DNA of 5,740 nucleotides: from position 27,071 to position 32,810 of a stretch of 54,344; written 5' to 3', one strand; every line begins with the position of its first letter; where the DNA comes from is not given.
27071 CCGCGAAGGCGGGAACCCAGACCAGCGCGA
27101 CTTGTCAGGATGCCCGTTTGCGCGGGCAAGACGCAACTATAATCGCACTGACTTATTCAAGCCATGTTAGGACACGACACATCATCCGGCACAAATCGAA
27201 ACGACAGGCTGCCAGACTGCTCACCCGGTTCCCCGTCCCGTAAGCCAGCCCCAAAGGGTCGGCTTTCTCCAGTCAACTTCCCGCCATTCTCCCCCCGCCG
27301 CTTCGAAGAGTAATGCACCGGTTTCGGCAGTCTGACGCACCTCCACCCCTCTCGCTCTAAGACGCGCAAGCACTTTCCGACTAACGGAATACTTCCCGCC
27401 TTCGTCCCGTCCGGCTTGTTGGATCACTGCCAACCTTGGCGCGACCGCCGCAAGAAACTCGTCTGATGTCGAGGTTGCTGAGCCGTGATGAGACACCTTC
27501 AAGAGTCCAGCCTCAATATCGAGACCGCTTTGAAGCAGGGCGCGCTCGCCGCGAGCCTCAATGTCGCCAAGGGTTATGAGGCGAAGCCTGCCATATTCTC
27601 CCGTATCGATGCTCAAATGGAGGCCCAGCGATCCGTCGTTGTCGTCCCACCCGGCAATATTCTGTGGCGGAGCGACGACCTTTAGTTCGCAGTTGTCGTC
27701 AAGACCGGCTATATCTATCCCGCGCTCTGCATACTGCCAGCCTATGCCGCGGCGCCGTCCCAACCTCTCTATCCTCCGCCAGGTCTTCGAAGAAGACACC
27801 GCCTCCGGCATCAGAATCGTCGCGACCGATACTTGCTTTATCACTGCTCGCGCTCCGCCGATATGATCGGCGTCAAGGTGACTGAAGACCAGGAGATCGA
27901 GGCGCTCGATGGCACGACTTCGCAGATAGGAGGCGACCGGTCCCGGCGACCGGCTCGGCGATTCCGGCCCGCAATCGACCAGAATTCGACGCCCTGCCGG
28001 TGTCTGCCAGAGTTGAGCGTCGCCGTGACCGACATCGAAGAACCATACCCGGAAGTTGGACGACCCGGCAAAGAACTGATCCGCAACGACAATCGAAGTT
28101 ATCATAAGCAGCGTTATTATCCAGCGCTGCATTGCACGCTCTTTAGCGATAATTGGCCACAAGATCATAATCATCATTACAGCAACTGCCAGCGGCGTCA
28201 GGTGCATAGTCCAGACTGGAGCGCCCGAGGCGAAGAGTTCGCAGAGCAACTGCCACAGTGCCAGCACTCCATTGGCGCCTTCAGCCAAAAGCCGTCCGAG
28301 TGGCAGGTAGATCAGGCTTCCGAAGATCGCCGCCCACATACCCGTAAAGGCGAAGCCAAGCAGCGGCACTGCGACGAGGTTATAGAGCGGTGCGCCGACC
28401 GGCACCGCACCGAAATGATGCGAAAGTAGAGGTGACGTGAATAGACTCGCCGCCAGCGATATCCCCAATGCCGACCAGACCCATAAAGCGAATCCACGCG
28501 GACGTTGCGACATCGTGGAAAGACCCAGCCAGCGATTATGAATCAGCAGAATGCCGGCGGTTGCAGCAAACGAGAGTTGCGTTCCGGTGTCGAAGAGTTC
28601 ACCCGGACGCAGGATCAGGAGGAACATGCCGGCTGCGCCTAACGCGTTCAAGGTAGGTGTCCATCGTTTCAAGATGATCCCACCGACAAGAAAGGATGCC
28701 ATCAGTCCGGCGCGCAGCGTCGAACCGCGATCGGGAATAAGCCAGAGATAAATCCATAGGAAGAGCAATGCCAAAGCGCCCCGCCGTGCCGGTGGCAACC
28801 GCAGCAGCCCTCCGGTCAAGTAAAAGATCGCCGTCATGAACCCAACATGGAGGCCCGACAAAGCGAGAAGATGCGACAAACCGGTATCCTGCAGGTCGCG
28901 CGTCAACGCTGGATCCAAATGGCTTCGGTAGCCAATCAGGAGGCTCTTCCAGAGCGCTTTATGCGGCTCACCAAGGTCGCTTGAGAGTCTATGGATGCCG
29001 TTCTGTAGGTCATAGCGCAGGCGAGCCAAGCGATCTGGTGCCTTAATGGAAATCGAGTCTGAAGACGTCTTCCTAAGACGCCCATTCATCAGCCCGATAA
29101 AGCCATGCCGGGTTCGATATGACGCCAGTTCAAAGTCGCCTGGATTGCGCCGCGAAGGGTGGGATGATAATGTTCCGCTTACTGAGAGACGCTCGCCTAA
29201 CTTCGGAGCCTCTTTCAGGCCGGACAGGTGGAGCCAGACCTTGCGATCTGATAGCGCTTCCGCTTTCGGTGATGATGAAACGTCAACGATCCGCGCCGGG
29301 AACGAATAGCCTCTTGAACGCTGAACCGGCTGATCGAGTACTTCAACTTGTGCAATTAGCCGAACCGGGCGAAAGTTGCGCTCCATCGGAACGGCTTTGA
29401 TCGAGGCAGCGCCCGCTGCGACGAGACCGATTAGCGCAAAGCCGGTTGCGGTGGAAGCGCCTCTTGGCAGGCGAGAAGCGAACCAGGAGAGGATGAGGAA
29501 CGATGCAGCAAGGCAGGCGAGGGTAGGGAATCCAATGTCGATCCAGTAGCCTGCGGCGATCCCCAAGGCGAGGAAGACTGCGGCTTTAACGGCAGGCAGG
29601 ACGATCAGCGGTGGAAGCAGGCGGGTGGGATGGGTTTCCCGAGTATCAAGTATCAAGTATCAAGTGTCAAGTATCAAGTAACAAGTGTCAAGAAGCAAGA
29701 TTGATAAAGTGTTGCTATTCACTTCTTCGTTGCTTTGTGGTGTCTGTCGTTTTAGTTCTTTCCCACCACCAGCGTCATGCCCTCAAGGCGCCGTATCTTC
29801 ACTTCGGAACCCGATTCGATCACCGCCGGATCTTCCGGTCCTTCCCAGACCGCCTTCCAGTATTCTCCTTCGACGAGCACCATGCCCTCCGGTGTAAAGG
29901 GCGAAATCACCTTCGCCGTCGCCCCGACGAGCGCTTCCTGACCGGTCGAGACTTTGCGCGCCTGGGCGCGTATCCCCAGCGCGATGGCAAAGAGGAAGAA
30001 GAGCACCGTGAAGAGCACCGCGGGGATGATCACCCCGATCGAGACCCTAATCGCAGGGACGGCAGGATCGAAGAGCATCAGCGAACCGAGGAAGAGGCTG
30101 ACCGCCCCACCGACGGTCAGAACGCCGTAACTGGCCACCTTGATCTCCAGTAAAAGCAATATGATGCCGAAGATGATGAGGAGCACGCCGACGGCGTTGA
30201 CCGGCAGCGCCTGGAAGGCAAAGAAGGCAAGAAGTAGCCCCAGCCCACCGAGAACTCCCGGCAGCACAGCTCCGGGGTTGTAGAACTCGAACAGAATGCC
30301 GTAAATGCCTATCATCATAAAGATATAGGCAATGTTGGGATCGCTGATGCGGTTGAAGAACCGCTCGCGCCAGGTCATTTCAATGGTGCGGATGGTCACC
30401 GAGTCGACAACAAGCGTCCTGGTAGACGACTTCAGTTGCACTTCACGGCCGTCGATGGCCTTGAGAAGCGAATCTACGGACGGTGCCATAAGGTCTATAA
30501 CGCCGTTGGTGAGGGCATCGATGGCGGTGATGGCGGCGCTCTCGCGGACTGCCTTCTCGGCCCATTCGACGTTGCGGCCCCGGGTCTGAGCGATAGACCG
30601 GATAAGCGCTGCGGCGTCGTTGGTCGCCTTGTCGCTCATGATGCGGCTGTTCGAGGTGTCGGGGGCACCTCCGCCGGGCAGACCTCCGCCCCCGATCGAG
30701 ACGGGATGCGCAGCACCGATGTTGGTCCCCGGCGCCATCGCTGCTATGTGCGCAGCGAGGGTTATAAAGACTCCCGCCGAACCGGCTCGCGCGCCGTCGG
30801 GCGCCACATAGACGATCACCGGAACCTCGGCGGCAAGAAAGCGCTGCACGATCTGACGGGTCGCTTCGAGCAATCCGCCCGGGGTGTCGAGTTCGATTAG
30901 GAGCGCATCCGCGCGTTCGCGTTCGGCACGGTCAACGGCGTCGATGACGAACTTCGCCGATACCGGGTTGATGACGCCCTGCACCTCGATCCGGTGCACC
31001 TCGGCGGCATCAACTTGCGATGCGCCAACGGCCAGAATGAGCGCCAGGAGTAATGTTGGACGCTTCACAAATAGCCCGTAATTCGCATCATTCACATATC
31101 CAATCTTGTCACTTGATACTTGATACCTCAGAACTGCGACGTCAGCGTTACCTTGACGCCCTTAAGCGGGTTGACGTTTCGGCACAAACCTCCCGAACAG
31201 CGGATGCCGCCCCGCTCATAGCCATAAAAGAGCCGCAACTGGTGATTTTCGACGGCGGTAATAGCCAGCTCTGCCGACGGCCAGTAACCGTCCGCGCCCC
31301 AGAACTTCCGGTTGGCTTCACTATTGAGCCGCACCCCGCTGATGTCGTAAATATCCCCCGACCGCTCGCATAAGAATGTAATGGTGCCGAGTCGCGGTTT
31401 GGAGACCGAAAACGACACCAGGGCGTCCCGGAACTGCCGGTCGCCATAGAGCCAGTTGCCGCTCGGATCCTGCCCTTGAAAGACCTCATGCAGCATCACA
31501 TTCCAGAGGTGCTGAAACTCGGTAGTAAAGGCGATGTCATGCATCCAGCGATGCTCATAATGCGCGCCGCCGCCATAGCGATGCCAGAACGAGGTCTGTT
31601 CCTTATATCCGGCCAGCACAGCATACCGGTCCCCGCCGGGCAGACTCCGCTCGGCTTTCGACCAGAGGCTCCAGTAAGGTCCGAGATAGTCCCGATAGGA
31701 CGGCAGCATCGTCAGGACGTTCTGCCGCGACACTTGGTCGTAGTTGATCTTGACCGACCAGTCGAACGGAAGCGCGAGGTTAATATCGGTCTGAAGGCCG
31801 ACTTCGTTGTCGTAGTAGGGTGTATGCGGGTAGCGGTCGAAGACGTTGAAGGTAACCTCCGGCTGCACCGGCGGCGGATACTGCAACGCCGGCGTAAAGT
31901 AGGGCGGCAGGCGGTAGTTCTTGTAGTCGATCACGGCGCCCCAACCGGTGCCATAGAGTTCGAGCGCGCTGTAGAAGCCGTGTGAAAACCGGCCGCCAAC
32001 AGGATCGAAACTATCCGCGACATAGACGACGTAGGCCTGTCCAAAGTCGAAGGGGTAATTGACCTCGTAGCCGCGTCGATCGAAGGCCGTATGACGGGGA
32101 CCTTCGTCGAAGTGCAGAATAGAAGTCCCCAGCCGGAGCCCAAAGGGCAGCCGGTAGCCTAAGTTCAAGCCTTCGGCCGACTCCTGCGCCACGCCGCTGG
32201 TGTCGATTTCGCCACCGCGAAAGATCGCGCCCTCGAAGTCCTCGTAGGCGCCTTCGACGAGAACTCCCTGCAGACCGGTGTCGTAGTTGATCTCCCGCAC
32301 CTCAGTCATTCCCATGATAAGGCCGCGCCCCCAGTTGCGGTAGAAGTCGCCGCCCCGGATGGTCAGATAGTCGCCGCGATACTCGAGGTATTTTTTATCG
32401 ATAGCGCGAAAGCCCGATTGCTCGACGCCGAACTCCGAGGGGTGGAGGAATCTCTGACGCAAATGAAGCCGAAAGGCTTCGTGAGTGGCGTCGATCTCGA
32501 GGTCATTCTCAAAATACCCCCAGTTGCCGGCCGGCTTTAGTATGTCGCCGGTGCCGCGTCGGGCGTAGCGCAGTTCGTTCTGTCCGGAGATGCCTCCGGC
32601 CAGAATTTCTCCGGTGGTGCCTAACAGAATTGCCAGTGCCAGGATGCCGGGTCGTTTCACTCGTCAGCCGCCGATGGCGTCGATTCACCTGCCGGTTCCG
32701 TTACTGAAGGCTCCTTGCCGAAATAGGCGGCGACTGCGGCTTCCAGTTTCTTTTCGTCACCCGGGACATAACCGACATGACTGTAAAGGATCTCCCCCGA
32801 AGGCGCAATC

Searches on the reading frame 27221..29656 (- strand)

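Call 7: search_protein_families(library=pfam, proteins=[window:27221-29656:-], max_evalue=0.00001)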
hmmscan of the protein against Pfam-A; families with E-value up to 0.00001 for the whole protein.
window:27221-29656:- (811 aa): 4 families
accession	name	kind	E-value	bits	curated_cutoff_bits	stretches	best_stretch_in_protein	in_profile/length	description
PF03772.21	Competence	-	1.1e-51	176.2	23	1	239-506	1-268/270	Competence protein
PF00753.33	Lactamase_B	-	7e-12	46.1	22.7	1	555-745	15-192/196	Metallo-beta-lactamase superfamily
PF13567.11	DUF4131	-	4.2e-09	36.8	31.6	1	44-187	10-154/165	Domain of unknown function (DUF4131)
PF12706.13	Lactamase_B_2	-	3.9e-06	27.1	27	0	556-621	1-67/200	Beta-lactamase superfamily domain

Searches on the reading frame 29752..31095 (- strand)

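Call 8: search_protein_families(library=pfam, proteins=[window:29752-31095:-], max_evalue=0.00001)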
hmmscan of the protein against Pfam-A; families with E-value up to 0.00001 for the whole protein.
window:29752-31095:- (447 aa): 3 families
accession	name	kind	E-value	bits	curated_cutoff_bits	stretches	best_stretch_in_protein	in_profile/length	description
PF24961.1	NfeD_membrane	-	6.2e-25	88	26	1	254-371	1-117/119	NfeD integral membrane domain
PF25145.1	NfeD1b_N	-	1.8e-18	67.2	40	1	33-202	2-154/189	NfeD1b, N-terminal domain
PF01957.25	NfeD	-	5.2e-14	52.6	29.1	1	387-445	2-56/57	NfeD-like C-terminal, partner-binding domain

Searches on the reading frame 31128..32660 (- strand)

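Call 8: search_protein_families(library=pfam, proteins=[window:31128-32660:-], max_evalue=0.00001)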
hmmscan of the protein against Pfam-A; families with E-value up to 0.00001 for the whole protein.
window:31128-32660:- (510 aa): 1 family
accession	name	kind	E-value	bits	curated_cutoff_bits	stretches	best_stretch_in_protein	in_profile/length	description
PF19494.5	DUF6029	-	8.3e-14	51.5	27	1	471-510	499-538/538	Family of unknown function (DUF6029)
